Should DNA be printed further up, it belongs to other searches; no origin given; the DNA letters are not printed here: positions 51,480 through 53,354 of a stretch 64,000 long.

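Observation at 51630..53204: Archaeal-type (thermosome-like) chaperonin embedded between hrcA and grpE in the CIRCE-controlled dnaK operon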

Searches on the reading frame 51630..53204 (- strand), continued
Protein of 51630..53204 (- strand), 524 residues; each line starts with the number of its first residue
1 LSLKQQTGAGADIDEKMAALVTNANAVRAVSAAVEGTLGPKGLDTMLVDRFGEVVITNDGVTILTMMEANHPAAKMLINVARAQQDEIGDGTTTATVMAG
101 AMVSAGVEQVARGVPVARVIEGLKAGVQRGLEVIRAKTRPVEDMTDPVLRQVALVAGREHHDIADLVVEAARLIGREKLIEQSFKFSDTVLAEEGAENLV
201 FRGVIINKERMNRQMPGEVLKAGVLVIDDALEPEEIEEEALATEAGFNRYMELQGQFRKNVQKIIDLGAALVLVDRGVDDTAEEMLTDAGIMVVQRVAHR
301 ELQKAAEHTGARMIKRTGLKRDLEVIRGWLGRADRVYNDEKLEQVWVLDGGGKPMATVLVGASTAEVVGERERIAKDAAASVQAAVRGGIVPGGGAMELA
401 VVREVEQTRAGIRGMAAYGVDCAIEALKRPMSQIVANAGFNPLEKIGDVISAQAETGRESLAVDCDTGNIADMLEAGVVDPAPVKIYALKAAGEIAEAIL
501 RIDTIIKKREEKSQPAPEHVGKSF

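Call 32: search_protein_families(library=ncbifam, proteins=[P0134, P0143, P0171, P0165, P0195, P0183, P0172, P0185, P0192, P0254], max_evalue=1e-30)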
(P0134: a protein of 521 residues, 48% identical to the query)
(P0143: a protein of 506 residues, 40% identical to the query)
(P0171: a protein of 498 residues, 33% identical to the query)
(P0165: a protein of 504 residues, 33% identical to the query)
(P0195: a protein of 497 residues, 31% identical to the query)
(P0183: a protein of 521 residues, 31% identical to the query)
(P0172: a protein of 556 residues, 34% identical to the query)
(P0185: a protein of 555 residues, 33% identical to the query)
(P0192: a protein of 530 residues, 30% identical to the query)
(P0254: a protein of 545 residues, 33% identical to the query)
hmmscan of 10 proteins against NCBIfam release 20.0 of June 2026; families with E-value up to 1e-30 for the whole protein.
P0134 (521 aa): 17 families
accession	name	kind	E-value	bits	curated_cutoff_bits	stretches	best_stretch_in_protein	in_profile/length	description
NF041082.2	thermosome_alpha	equivalog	3.5e-86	290.1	450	1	14-503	16-517/519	thermosome subunit alpha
TIGR02339.1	thermosome_arch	subfamily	3.5e-84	283.4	671.1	1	14-503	15-519/521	thermosome subunit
NF041083.2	thermosome_beta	equivalog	6.3e-83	279.5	400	1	14-503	16-518/520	thermosome subunit beta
TIGR02343.1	chap_CCT_epsi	equivalog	1.2e-60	205.7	710.5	1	12-503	24-530/532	T-complex protein 1 subunit epsilon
TIGR02340.1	chap_CCT_alpha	equivalog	4e-58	197.4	800.2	1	19-152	16-150/536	T-complex protein 1 subunit alpha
TIGR02345.1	chap_CCT_eta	equivalog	7.5e-58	196.1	669.2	0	15-146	18-148/523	T-complex protein 1 subunit eta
TIGR02342.1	chap_CCT_delta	equivalog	1.6e-56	191.9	695.35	1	13-503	7-515/517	T-complex protein 1 subunit delta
TIGR02346.1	chap_CCT_theta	equivalog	1.8e-56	191.7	455.9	0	251-505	266-520/531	T-complex protein 1 subunit theta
TIGR02344.1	chap_CCT_gamma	equivalog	3.9e-56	190.6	553.45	1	10-502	11-520/526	T-complex protein 1 subunit gamma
NF009487.0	PRK12849.1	subfamily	8.7e-50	169.5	352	0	351-509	375-527/543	chaperonin GroEL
TIGR02347.1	chap_CCT_zeta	equivalog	3.1e-44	151.4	587.15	1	8-503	9-524/531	T-complex protein 1 subunit zeta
NF000592.1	PRK00013.1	subfamily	1.7e-42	145.6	397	0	21-168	15-164/524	chaperonin GroEL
NF009488.0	PRK12850.1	subfamily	3.6e-42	144.6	475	0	351-504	376-523/544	chaperonin GroEL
TIGR02348.1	GroEL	equivalog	3.8e-42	144.5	582.1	0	21-168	15-164/526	chaperonin GroEL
NF009489.0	PRK12851.1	subfamily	1.2e-39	136.2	464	0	351-504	376-523/541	chaperonin GroEL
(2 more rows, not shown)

P0143 (506 aa): 16 families
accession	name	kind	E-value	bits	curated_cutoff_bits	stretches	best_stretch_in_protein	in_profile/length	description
TIGR02339.1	thermosome_arch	subfamily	5.1e-79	266.4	671.1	1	15-502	16-519/521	thermosome subunit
NF041083.2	thermosome_beta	equivalog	2.5e-72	244.5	400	1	15-501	17-517/520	thermosome subunit beta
NF041082.2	thermosome_alpha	equivalog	2.8e-72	244.2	450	1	16-502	18-517/519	thermosome subunit alpha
TIGR02340.1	chap_CCT_alpha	equivalog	2.4e-53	181.6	800.2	1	19-503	16-529/536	T-complex protein 1 subunit alpha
TIGR02343.1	chap_CCT_epsi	equivalog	4.5e-53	180.7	710.5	1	12-503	24-531/532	T-complex protein 1 subunit epsilon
TIGR02345.1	chap_CCT_eta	equivalog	1.4e-51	175.5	669.2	0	14-144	17-146/523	T-complex protein 1 subunit eta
TIGR02342.1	chap_CCT_delta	equivalog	3.4e-49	167.7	695.35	1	20-501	14-514/517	T-complex protein 1 subunit delta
TIGR02346.1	chap_CCT_theta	equivalog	2.9e-45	154.7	455.9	1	16-501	19-517/531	T-complex protein 1 subunit theta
TIGR02347.1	chap_CCT_zeta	equivalog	2e-44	152.1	587.15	0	15-156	16-158/531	T-complex protein 1 subunit zeta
TIGR02344.1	chap_CCT_gamma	equivalog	8e-44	150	553.45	1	15-502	16-521/526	T-complex protein 1 subunit gamma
NF009487.0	PRK12849.1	subfamily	6.7e-40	136.8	352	0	24-177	19-174/543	chaperonin GroEL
TIGR02341.1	chap_CCT_beta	equivalog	4e-37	128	522.15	1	10-503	13-514/519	T-complex protein 1 subunit beta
TIGR02348.1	GroEL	equivalog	1.1e-35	123.2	582.1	0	9-177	6-173/526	chaperonin GroEL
NF000592.1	PRK00013.1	subfamily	2e-35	122.3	397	0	23-177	17-173/524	chaperonin GroEL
NF009488.0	PRK12850.1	subfamily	8.4e-34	117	475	0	26-176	22-174/544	chaperonin GroEL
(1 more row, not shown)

P0171 (498 aa): 10 families
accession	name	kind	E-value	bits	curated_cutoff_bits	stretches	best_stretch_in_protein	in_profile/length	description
TIGR02339.1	thermosome_arch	subfamily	1.2e-50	172.8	671.1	0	231-476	275-518/521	thermosome subunit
NF041083.2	thermosome_beta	equivalog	3.7e-50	171.4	400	0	234-477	278-518/520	thermosome subunit beta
NF041082.2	thermosome_alpha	equivalog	1.9e-49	168.9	450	0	234-474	277-514/519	thermosome subunit alpha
TIGR02340.1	chap_CCT_alpha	equivalog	2e-42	145.6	800.2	0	237-473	277-524/536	T-complex protein 1 subunit alpha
TIGR02344.1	chap_CCT_gamma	equivalog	5.7e-40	137.3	553.45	0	240-478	285-522/526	T-complex protein 1 subunit gamma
TIGR02347.1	chap_CCT_zeta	equivalog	1.2e-36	126.4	587.15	0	241-476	291-523/531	T-complex protein 1 subunit zeta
NF009487.0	PRK12849.1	subfamily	1.2e-35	122.8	352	0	15-159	18-164/543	chaperonin GroEL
TIGR02345.1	chap_CCT_eta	equivalog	1.1e-34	119.7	669.2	0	7-140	18-150/523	T-complex protein 1 subunit eta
TIGR02348.1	GroEL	equivalog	1.5e-31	109.5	582.1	0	14-159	16-163/526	chaperonin GroEL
TIGR02346.1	chap_CCT_theta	equivalog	3.4e-31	108.3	455.9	0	327-482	366-523/531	T-complex protein 1 subunit theta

P0165 (504 aa): 16 families
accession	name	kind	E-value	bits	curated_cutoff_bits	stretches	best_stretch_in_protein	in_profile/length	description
TIGR02339.1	thermosome_arch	subfamily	5.7e-68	229.9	671.1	1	8-504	15-521/521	thermosome subunit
NF041082.2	thermosome_alpha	equivalog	1.3e-66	225.5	450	1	9-504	17-519/519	thermosome subunit alpha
NF041083.2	thermosome_beta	equivalog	6e-65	220.2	400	1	9-504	17-520/520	thermosome subunit beta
NF000592.1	PRK00013.1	subfamily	5.9e-48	163.6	397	0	16-159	16-161/524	chaperonin GroEL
TIGR02348.1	GroEL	equivalog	4.9e-46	157.3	582.1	0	17-159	17-161/526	chaperonin GroEL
NF009487.0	PRK12849.1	subfamily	5.8e-46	156.8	352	0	18-159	19-162/543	chaperonin GroEL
TIGR02340.1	chap_CCT_alpha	equivalog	4.3e-44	151.1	800.2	0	8-145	11-149/536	T-complex protein 1 subunit alpha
TIGR02345.1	chap_CCT_eta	equivalog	2.4e-43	148.2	669.2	1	13-503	22-520/523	T-complex protein 1 subunit eta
NF009488.0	PRK12850.1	subfamily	1.2e-41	142.9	475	0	12-159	14-163/544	chaperonin GroEL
TIGR02344.1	chap_CCT_gamma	equivalog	1.8e-41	142.2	553.45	1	13-502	20-521/526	T-complex protein 1 subunit gamma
NF009489.0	PRK12851.1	subfamily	6.2e-39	133.7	464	0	16-158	18-162/541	chaperonin GroEL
TIGR02342.1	chap_CCT_delta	equivalog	1.4e-37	129.4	695.35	1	3-503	3-516/517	T-complex protein 1 subunit delta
TIGR02343.1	chap_CCT_epsi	equivalog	4.7e-37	127.8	710.5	1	9-502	27-530/532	T-complex protein 1 subunit epsilon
TIGR02346.1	chap_CCT_theta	equivalog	1.3e-33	116.3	455.9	1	9-504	18-520/531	T-complex protein 1 subunit theta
NF010704.0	PRK14104.1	subfamily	1.6e-32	112.5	1041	0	10-160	12-164/546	chaperonin GroEL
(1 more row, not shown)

P0195 (497 aa): 16 families
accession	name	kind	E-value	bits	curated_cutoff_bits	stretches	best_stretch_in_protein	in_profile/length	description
NF041082.2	thermosome_alpha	equivalog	1.2e-69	235.5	450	1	9-493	17-516/519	thermosome subunit alpha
TIGR02339.1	thermosome_arch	subfamily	1.1e-67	229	671.1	1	7-493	14-518/521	thermosome subunit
NF041083.2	thermosome_beta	equivalog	1.7e-64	218.7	400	1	8-494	16-518/520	thermosome subunit beta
TIGR02344.1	chap_CCT_gamma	equivalog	4.7e-54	183.8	553.45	1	8-495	15-522/526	T-complex protein 1 subunit gamma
TIGR02345.1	chap_CCT_eta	equivalog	1.8e-52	178.3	669.2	1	11-493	20-518/523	T-complex protein 1 subunit eta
TIGR02343.1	chap_CCT_epsi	equivalog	3.1e-46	158.1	710.5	1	10-493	28-529/532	T-complex protein 1 subunit epsilon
TIGR02346.1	chap_CCT_theta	equivalog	7.7e-46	156.6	455.9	1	6-494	16-518/531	T-complex protein 1 subunit theta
TIGR02342.1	chap_CCT_delta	equivalog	2.2e-45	155.2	695.35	1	7-493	7-514/517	T-complex protein 1 subunit delta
TIGR02340.1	chap_CCT_alpha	equivalog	3e-45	155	800.2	1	8-493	11-527/536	T-complex protein 1 subunit alpha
TIGR02341.1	chap_CCT_beta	equivalog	1.2e-40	139.6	522.15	1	10-493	16-512/519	T-complex protein 1 subunit beta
TIGR02347.1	chap_CCT_zeta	equivalog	1.2e-39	136.2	587.15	1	7-493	14-523/531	T-complex protein 1 subunit zeta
NF009487.0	PRK12849.1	subfamily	2.1e-38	131.9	352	0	17-174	18-177/543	chaperonin GroEL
NF000592.1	PRK00013.1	subfamily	4.7e-37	127.6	397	0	15-162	15-165/524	chaperonin GroEL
TIGR02348.1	GroEL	equivalog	2.5e-36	125.3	582.1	0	16-176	16-178/526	chaperonin GroEL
NF009488.0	PRK12850.1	subfamily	5.6e-34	117.5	475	0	16-161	18-166/544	chaperonin GroEL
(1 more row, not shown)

P0183 (521 aa): 17 families
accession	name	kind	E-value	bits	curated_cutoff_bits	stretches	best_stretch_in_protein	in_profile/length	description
TIGR02339.1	thermosome_arch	subfamily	1.9e-85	287.6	671.1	1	13-503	12-520/521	thermosome subunit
NF041082.2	thermosome_alpha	equivalog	5.7e-81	272.9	450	1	15-503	15-518/519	thermosome subunit alpha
NF041083.2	thermosome_beta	equivalog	3.7e-79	267.1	400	1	14-503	14-519/520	thermosome subunit beta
TIGR02340.1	chap_CCT_alpha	equivalog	5.3e-59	200.3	800.2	1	16-503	11-529/536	T-complex protein 1 subunit alpha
TIGR02344.1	chap_CCT_gamma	equivalog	2.9e-57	194.4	553.45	1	18-501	17-520/526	T-complex protein 1 subunit gamma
TIGR02345.1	chap_CCT_eta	equivalog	3.4e-56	190.6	669.2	1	19-502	20-519/523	T-complex protein 1 subunit eta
TIGR02342.1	chap_CCT_delta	equivalog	3.1e-55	187.7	695.35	1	20-503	12-516/517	T-complex protein 1 subunit delta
TIGR02347.1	chap_CCT_zeta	equivalog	3.6e-50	171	587.15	1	15-504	14-526/531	T-complex protein 1 subunit zeta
TIGR02346.1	chap_CCT_theta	equivalog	1.5e-49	168.8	455.9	1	17-504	18-520/531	T-complex protein 1 subunit theta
TIGR02343.1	chap_CCT_epsi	equivalog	1.4e-47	162.5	710.5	1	16-502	26-530/532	T-complex protein 1 subunit epsilon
TIGR02341.1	chap_CCT_beta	equivalog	8e-46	156.7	522.15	1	11-504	9-515/519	T-complex protein 1 subunit beta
NF009487.0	PRK12849.1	subfamily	4.4e-45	154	352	0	357-507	376-525/543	chaperonin GroEL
NF009488.0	PRK12850.1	subfamily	7.6e-44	150.1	475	0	357-507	377-526/544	chaperonin GroEL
TIGR02348.1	GroEL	equivalog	8.7e-43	146.6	582.1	0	358-506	376-524/526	chaperonin GroEL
NF000592.1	PRK00013.1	subfamily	9.2e-42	143.2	397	0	358-500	376-519/524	chaperonin GroEL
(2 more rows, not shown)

P0172 (556 aa): 16 families
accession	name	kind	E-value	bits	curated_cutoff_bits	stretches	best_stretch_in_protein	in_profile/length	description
NF041082.2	thermosome_alpha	equivalog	8.9e-195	648.4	450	1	1-521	3-518/519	thermosome subunit alpha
NF041083.2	thermosome_beta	equivalog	6.3e-188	626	400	1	1-521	3-519/520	thermosome subunit beta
TIGR02339.1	thermosome_arch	subfamily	2.5e-186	620.5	671.1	1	1-521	2-520/521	thermosome subunit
TIGR02342.1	chap_CCT_delta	equivalog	6e-117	391.3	695.35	1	12-520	6-515/517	T-complex protein 1 subunit delta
TIGR02344.1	chap_CCT_gamma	equivalog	1.2e-115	387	553.45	1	2-521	3-522/526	T-complex protein 1 subunit gamma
TIGR02345.1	chap_CCT_eta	equivalog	2.4e-113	379.2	669.2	1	3-520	6-519/523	T-complex protein 1 subunit eta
TIGR02340.1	chap_CCT_alpha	equivalog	1.4e-111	373.9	800.2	1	8-520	5-528/536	T-complex protein 1 subunit alpha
TIGR02343.1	chap_CCT_epsi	equivalog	1.6e-110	370.3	710.5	1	6-521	18-531/532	T-complex protein 1 subunit epsilon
TIGR02346.1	chap_CCT_theta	equivalog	1.3e-102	344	455.9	1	19-522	22-520/531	T-complex protein 1 subunit theta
TIGR02347.1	chap_CCT_zeta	equivalog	4.5e-97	325.8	587.15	1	4-523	5-527/531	T-complex protein 1 subunit zeta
TIGR02341.1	chap_CCT_beta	equivalog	1.8e-96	323.9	522.15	1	4-521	3-514/519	T-complex protein 1 subunit beta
NF009487.0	PRK12849.1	subfamily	3.9e-41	140.9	352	1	14-542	9-530/543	chaperonin GroEL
NF000592.1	PRK00013.1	subfamily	5.5e-36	124.1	397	1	13-520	7-521/524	chaperonin GroEL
TIGR02348.1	GroEL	equivalog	1.3e-34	119.6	582.1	1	15-520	9-521/526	chaperonin GroEL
NF009488.0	PRK12850.1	subfamily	2.4e-33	115.5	475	1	15-521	11-523/544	chaperonin GroEL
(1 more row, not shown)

P0185 (555 aa): 11 families
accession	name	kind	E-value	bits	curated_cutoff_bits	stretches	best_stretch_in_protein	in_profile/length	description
NF041082.2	thermosome_alpha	equivalog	3e-244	811.7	450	1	6-526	2-518/519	thermosome subunit alpha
TIGR02339.1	thermosome_arch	subfamily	5.5e-239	794.2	671.1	1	6-526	1-520/521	thermosome subunit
NF041083.2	thermosome_beta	equivalog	5.7e-238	791.1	400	1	5-526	1-519/520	thermosome subunit beta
TIGR02344.1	chap_CCT_gamma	equivalog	4.7e-156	520.3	553.45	1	6-526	1-522/526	T-complex protein 1 subunit gamma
TIGR02343.1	chap_CCT_epsi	equivalog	5.1e-150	500.6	710.5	1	4-525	8-530/532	T-complex protein 1 subunit epsilon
TIGR02340.1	chap_CCT_alpha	equivalog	6e-148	493.9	800.2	1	14-532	5-535/536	T-complex protein 1 subunit alpha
TIGR02342.1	chap_CCT_delta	equivalog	1.2e-145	486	695.35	1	23-526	11-516/517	T-complex protein 1 subunit delta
TIGR02345.1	chap_CCT_eta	equivalog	8.1e-139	463.3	669.2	1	6-526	3-520/523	T-complex protein 1 subunit eta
TIGR02347.1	chap_CCT_zeta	equivalog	4.2e-123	411.7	587.15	1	15-527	10-526/531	T-complex protein 1 subunit zeta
TIGR02346.1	chap_CCT_theta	equivalog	3.4e-119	398.7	455.9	1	9-529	5-525/531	T-complex protein 1 subunit theta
TIGR02341.1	chap_CCT_beta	equivalog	5.2e-111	371.8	522.15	1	9-530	2-518/519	T-complex protein 1 subunit beta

P0192 (530 aa): 12 families
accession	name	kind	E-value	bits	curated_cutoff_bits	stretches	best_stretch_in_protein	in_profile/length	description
NF041082.2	thermosome_alpha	equivalog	6.6e-192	639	450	1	8-518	5-518/519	thermosome subunit alpha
NF041083.2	thermosome_beta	equivalog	5.4e-189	629.5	400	1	8-518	5-519/520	thermosome subunit beta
TIGR02339.1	thermosome_arch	subfamily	1.1e-184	615.1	671.1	1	8-518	4-520/521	thermosome subunit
TIGR02344.1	chap_CCT_gamma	equivalog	1.1e-127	426.8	553.45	1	8-520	4-524/526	T-complex protein 1 subunit gamma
TIGR02345.1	chap_CCT_eta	equivalog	2.6e-117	392.3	669.2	1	9-519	7-521/523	T-complex protein 1 subunit eta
TIGR02340.1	chap_CCT_alpha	equivalog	4.1e-117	392.1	800.2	1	13-520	5-531/536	T-complex protein 1 subunit alpha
TIGR02342.1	chap_CCT_delta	equivalog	9.4e-117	390.7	695.35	1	18-519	7-517/517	T-complex protein 1 subunit delta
TIGR02343.1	chap_CCT_epsi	equivalog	5e-109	365.4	710.5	1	11-517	18-530/532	T-complex protein 1 subunit epsilon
TIGR02346.1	chap_CCT_theta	equivalog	2.5e-101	339.7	455.9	1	23-520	21-521/531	T-complex protein 1 subunit theta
TIGR02347.1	chap_CCT_zeta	equivalog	4.3e-96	322.6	587.15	1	14-519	10-526/531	T-complex protein 1 subunit zeta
TIGR02341.1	chap_CCT_beta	equivalog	4.1e-92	309.5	522.15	1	8-519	2-515/519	T-complex protein 1 subunit beta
NF009487.0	PRK12849.1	subfamily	1.1e-31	109.7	352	0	20-185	10-171/543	chaperonin GroEL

P0254 (545 aa): 12 families
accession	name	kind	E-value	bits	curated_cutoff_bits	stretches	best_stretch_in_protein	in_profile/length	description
NF041082.2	thermosome_alpha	equivalog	8.1e-155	516.6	450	1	4-538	3-519/519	thermosome subunit alpha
TIGR02339.1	thermosome_arch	subfamily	1.1e-148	496.3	671.1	1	4-538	2-521/521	thermosome subunit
NF041083.2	thermosome_beta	equivalog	5.7e-148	494.1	400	1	4-538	3-520/520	thermosome subunit beta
TIGR02344.1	chap_CCT_gamma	equivalog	5.3e-108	361.8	553.45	1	6-536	4-521/526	T-complex protein 1 subunit gamma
TIGR02342.1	chap_CCT_delta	equivalog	1.7e-107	360.2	695.35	1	18-537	9-516/517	T-complex protein 1 subunit delta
TIGR02345.1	chap_CCT_eta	equivalog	2.7e-103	346.1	669.2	1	6-538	6-521/523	T-complex protein 1 subunit eta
TIGR02340.1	chap_CCT_alpha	equivalog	2.1e-101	340.3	800.2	1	12-536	6-528/536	T-complex protein 1 subunit alpha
TIGR02343.1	chap_CCT_epsi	equivalog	4e-93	312.9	710.5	1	11-536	20-530/532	T-complex protein 1 subunit epsilon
TIGR02346.1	chap_CCT_theta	equivalog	1.3e-88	297.8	455.9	1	6-540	5-522/531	T-complex protein 1 subunit theta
TIGR02341.1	chap_CCT_beta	equivalog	8.8e-83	278.7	522.15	1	6-538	2-515/519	T-complex protein 1 subunit beta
TIGR02347.1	chap_CCT_zeta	equivalog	1.7e-78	264.5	587.15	1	16-537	14-525/531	T-complex protein 1 subunit zeta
NF009487.0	PRK12849.1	subfamily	7.5e-32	110.3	352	0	28-145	20-141/543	chaperonin GroEL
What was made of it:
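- On Group II chaperonin (thermosome/CCT): Control Group II representatives pass (call 32).
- A close Ch-CPN relative, P0134, behaves the same way, whereas true Group II representatives pass (call 32).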

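Call 42: predict_structure(alignment_id=A1)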
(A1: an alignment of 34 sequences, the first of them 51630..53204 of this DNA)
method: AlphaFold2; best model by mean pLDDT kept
length: 524 residues; sequences in the alignment: 34
mean_pLDDT: 85.2   pTM: 0.80
mean pLDDT of the five models: 85.2, 83.1, 77.0, 76.9, 73.7
residues with pLDDT >= 90: 306; 70-90: 156; 50-70: 14; < 50: 48
segments of 3 or more residues with pLDDT < 50: 1-13, 43-56, 504-524
pLDDT, mean of each block of 10 residues (from residue 1): 41 68 88 81 46 49 73 88 79 89 93 91 96 95 92 86 94 92 89 89 92 92 95 83 86 91 93 95 94 94 93 92 92 94 91 91 79 89 94 93 90 89 95 92 94 93 93 91 94 92 48 37 31
secondary structure, 60 per line:
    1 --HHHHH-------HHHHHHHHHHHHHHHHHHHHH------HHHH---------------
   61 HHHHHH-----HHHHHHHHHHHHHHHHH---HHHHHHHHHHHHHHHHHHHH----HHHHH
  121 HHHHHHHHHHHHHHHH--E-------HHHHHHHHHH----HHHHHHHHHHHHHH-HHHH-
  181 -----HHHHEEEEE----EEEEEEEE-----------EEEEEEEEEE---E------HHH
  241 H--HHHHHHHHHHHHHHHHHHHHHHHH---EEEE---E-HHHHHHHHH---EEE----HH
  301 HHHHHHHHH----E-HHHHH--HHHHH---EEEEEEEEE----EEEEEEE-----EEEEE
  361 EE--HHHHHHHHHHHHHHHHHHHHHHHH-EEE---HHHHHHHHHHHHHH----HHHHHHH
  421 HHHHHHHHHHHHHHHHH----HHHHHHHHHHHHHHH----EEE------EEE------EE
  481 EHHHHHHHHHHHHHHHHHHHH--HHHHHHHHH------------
elements in order: H3-7 H15-35 H42-45 H61-66 H72-88 H92-111 H116-136 H147-156 H161-174 H176-179 H186-189 E190-194 E199-206 E218-227 H238-241 H244-267 E271-274 H280-288 E292-294 H299-309 H316-320 H323-327 E331-339 E344-350 E356-362 H365-388 E390-392 H396-409 H414-437 H442-456 E461-463 E470-472 E479-481 H482-501 H504-512
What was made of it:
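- On Group III chaperonin (bacterial thermosome-like): The AF2 model shows helices 238-241 and 244-267 at pLDDT 83-95 (call 42).
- Fold: the AF2 model has pLDDT 85 and pTM 0.80, with lid helices at 238-241 and 244-267 (call 42).
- Tried and rejected: The model was still confident (pLDDT 85, call 42).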
